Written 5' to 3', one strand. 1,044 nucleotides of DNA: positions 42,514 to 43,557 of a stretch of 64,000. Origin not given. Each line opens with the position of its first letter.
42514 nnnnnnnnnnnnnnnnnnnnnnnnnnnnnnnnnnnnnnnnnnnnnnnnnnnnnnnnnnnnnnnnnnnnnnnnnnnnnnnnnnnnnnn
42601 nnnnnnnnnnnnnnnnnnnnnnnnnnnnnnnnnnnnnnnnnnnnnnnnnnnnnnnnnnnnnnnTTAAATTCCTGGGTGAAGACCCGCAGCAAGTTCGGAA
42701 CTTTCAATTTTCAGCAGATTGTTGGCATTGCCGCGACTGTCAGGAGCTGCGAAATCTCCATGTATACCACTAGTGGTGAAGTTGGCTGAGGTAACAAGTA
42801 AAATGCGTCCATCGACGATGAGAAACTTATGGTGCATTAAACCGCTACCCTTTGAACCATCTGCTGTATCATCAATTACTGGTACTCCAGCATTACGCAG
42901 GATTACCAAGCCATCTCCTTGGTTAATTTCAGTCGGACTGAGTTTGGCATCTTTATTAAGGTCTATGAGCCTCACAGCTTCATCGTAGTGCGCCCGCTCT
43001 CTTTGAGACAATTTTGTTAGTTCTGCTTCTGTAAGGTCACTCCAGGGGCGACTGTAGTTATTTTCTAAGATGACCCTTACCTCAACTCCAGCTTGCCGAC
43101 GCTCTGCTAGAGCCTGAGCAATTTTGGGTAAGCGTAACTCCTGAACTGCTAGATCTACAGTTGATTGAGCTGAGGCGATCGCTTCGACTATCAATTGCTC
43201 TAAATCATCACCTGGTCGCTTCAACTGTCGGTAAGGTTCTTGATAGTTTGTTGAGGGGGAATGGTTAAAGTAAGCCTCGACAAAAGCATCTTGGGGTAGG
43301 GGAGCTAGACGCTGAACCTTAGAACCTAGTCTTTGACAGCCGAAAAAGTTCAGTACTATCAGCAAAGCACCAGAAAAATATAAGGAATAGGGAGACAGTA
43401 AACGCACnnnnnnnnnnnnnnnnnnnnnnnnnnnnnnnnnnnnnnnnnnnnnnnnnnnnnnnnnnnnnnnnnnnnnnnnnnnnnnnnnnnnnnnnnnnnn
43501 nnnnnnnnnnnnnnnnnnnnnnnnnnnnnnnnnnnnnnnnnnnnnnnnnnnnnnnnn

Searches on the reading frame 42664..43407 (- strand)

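Call 111: search_protein_families(library=pfam, proteins=[window:42664-43407:-], max_evalue=0.00001)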
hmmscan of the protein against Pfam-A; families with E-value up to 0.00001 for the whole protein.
window:42664-43407:- (247 aa): 2 families
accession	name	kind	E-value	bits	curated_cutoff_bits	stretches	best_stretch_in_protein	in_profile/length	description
PF13091.12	PLDc_2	-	3.3e-17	63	27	1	73-241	1-122/132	PLD-like domain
PF00614.28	PLDc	-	4.7e-06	26.8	21.9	1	189-211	3-25/28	Phospholipase D Active site motif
